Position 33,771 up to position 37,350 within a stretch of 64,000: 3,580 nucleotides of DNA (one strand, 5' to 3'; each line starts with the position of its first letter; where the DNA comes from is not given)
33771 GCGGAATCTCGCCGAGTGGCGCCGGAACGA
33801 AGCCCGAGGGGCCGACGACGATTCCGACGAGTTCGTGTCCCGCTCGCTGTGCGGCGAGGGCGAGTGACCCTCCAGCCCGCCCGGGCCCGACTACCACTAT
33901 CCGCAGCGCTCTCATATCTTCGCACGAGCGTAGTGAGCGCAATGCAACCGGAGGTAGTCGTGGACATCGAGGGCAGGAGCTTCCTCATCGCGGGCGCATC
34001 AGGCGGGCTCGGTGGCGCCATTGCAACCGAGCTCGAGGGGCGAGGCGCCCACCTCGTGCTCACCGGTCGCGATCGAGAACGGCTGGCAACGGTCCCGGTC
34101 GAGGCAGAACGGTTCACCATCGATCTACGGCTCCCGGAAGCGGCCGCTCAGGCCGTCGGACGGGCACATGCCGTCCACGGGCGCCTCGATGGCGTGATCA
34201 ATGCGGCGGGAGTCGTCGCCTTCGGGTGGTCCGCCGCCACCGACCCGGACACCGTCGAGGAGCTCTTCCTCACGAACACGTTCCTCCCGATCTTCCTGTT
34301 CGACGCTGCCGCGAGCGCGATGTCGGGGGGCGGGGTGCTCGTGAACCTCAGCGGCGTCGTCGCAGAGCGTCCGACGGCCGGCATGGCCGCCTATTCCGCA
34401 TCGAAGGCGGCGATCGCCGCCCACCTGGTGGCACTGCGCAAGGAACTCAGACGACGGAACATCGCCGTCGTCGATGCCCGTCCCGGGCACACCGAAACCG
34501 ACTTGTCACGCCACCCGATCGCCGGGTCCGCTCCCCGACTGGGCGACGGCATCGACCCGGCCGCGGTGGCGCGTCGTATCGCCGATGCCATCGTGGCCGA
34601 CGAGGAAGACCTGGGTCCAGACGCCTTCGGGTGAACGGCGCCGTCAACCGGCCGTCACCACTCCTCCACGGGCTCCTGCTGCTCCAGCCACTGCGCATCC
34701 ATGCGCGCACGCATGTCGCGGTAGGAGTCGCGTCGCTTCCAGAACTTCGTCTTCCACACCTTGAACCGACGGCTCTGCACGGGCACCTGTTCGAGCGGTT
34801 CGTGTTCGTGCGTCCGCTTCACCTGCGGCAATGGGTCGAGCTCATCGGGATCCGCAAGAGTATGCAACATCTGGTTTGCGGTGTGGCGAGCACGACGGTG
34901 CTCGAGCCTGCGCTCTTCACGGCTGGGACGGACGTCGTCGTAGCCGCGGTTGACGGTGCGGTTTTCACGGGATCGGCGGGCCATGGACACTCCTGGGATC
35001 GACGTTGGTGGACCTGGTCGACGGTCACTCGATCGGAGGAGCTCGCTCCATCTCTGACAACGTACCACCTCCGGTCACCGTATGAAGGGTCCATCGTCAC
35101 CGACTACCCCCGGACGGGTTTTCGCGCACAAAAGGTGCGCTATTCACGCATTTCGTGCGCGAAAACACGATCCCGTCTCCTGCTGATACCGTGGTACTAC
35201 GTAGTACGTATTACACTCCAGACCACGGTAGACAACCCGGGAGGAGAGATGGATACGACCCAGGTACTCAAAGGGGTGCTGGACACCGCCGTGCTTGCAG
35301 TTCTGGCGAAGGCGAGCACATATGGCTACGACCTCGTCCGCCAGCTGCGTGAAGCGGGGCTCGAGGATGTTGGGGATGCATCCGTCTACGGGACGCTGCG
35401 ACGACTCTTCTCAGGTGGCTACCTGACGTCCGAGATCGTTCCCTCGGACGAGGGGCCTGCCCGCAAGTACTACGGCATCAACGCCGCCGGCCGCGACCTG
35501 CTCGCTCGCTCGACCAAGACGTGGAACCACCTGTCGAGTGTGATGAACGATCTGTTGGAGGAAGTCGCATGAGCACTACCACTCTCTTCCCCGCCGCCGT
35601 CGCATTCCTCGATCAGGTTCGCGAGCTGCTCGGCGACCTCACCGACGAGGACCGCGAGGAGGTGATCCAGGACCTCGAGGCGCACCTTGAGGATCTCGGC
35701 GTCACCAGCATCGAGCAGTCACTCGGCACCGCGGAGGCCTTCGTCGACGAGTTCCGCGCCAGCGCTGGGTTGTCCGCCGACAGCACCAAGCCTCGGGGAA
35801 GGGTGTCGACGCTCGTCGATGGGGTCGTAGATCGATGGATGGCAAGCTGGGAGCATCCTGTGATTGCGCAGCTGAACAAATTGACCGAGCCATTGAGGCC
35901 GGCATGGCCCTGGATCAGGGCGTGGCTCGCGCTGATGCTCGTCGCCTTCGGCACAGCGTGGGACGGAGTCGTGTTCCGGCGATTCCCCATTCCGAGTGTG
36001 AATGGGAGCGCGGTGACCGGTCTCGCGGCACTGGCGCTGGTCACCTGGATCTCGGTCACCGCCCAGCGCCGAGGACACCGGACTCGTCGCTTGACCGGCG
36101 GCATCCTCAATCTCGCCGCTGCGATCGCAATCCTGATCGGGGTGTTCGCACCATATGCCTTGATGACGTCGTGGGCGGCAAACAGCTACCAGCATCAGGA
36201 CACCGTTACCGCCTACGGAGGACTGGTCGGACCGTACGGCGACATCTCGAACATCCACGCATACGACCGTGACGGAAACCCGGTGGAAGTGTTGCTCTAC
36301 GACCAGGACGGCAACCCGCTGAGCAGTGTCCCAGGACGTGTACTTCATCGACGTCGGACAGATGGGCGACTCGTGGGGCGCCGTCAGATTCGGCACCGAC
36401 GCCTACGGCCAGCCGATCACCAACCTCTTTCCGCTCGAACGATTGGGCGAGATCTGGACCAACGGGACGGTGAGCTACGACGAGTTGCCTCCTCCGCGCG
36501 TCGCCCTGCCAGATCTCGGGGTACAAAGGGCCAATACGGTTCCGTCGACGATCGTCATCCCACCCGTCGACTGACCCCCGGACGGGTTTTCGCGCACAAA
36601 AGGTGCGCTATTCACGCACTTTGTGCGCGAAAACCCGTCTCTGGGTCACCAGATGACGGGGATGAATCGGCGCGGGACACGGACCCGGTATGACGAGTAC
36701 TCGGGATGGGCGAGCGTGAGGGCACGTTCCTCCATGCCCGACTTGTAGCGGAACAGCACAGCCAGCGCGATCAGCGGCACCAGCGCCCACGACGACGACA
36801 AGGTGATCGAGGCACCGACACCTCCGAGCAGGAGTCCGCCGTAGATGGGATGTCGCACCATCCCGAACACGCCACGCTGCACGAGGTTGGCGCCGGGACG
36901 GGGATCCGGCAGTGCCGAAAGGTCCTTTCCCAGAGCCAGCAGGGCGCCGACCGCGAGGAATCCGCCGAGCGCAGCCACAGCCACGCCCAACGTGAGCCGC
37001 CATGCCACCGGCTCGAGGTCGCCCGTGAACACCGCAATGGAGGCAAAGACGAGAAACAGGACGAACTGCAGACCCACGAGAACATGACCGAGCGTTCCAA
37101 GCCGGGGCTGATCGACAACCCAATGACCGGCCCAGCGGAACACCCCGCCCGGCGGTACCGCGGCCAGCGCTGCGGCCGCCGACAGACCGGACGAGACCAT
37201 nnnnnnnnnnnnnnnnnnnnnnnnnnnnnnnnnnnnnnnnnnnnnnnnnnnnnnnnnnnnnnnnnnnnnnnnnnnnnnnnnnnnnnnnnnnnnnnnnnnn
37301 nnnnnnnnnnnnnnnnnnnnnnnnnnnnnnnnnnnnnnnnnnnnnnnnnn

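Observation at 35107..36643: A PadR regulator + membrane partner cassette bracketed by two ~97% identical 70-bp hairpin repeats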

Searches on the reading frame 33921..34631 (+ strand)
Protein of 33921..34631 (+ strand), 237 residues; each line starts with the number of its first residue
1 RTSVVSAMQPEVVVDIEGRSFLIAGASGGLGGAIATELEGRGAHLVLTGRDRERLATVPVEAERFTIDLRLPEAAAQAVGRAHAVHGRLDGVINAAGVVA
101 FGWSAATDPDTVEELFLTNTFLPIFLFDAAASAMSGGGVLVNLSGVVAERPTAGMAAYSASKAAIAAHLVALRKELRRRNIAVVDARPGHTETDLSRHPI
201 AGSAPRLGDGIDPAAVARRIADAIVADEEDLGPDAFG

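Call 9: search_protein_families(library=pfam, proteins=[window:33921-34631:+], max_evalue=0.01)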
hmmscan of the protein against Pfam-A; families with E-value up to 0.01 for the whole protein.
window:33921-34631:+ (237 aa): 5 families
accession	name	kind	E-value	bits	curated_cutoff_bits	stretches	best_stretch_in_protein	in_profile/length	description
PF00106.31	adh_short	-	1.9e-31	109.5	26.6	1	22-197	4-188/195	short chain dehydrogenase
PF13561.12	adh_short_C2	-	2.5e-22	80.1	27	1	25-198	1-183/236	Enoyl-(Acyl carrier protein) reductase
PF08659.16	KR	-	8.2e-08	32.8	22.6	1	21-118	3-111/180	KR domain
PF01370.27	Epimerase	-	1.3e-05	25.1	20.9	1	22-175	2-159/240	NAD dependent epimerase/dehydratase family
PF13460.12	NAD_binding_10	-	0.00053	20.3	27.2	1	25-224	1-181/184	NAD(P)H-binding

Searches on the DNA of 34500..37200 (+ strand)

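Call 8: search_rna_families(source=window, start=34500, end=37200, threshold=evalue, max_evalue=1)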
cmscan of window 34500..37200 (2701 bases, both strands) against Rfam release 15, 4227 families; matches with E-value up to 1: 3.
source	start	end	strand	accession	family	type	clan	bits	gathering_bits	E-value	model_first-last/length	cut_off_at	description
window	36537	36637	+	RF02790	sodF_sRNA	Gene; sRNA;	-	33.9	46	0.007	1-90/90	no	sodF sRNA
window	36568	36655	+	RF00905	mir-789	Gene; miRNA;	-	26.3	100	0.047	1-97/97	no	mir-789 microRNA precursor family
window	36569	36651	+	RF04062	MIR949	Gene; miRNA;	-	22.3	100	0.51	1-106/106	no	MIR949 microRNA precursor family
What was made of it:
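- Tried and rejected: Rfam scan of 34500-37200 (call 8).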

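Call 74: search_dna_similar(query=window:35100-36650:+, collection=plasmids, mode=distant, max_rows=5)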
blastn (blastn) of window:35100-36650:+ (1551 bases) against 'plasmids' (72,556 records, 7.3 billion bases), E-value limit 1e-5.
Records with a match: 2; places in all: 2; records where one place covers at least 80% of the query: 0.
Best place of each record, by identity: 60-80% 2.
By first word of the organism name: Nonomuraea 1; Microbacterium 1.
By predicted mobility (MOB-suite, as given by PLSDB): non-mobilizable 2.
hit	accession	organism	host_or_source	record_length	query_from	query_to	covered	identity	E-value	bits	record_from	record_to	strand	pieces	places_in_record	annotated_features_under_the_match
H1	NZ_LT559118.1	Nonomuraea gerenzanensis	-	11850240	168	425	17%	71.4%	5e-26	127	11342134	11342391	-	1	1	none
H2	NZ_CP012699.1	Microbacterium sp. No. 7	whole organism,activated sludge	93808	140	381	16%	69.3%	8e-17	98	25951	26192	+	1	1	PadR family transcriptional regulator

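Call 75: search_dna_similar(query=window:35100-36650:+, collection=phages, mode=distant, max_rows=5)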
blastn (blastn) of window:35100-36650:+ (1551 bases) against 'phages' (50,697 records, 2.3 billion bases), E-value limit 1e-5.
No match.
